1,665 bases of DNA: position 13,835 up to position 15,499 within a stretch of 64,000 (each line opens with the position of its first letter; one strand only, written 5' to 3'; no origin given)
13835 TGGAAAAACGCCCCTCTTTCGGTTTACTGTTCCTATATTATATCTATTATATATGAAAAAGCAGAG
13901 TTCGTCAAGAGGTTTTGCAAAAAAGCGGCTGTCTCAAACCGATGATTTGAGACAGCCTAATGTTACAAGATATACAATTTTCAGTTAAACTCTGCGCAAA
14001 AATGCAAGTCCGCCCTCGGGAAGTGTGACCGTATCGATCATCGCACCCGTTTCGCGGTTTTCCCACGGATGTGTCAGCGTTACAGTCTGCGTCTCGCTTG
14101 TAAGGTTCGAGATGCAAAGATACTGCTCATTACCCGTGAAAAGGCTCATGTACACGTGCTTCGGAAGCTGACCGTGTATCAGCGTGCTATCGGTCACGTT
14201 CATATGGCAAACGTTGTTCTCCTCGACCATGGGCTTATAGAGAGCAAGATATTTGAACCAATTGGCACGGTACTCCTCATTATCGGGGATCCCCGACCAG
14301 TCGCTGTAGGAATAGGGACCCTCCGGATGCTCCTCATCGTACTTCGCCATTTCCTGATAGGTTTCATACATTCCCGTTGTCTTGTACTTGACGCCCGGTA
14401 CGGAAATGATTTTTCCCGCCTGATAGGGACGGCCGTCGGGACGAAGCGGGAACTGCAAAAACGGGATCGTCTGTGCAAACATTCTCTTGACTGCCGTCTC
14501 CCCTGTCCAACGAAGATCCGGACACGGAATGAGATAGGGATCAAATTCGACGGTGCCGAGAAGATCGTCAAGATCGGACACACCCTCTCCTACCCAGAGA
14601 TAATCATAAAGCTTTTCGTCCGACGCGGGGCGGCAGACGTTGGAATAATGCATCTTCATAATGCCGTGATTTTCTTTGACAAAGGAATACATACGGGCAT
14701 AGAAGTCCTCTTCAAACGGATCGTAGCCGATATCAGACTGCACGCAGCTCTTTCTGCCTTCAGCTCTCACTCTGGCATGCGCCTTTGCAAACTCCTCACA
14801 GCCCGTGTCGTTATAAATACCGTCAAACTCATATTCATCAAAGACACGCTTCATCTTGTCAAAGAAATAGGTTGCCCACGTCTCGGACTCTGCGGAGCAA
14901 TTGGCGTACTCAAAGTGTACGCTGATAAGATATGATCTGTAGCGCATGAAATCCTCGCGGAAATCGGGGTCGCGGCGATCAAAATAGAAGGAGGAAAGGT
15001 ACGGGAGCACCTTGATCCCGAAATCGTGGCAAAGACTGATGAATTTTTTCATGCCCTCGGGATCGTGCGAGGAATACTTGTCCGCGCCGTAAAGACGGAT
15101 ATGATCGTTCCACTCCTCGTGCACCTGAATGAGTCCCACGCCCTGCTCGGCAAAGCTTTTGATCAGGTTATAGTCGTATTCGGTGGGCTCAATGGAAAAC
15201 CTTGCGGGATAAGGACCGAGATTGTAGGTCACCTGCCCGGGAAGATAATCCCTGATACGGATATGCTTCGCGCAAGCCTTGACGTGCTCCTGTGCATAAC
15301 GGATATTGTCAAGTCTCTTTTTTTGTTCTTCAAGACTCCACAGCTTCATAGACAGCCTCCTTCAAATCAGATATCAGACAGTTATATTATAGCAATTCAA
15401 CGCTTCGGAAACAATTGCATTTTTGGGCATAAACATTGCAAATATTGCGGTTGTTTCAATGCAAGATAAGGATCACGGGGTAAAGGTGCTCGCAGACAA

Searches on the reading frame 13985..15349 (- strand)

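Call 6: search_protein_families(library=pfam, proteins=[window:13985-15349:-], max_evalue=0.01)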
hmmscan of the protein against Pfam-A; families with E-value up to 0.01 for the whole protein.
window:13985-15349:- (454 aa): 1 family
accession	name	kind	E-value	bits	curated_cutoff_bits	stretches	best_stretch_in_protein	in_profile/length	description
PF19773.5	DUF6259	-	0.00034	20.3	28.7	1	98-186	105-205/300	Domain of unknown function (DUF6259)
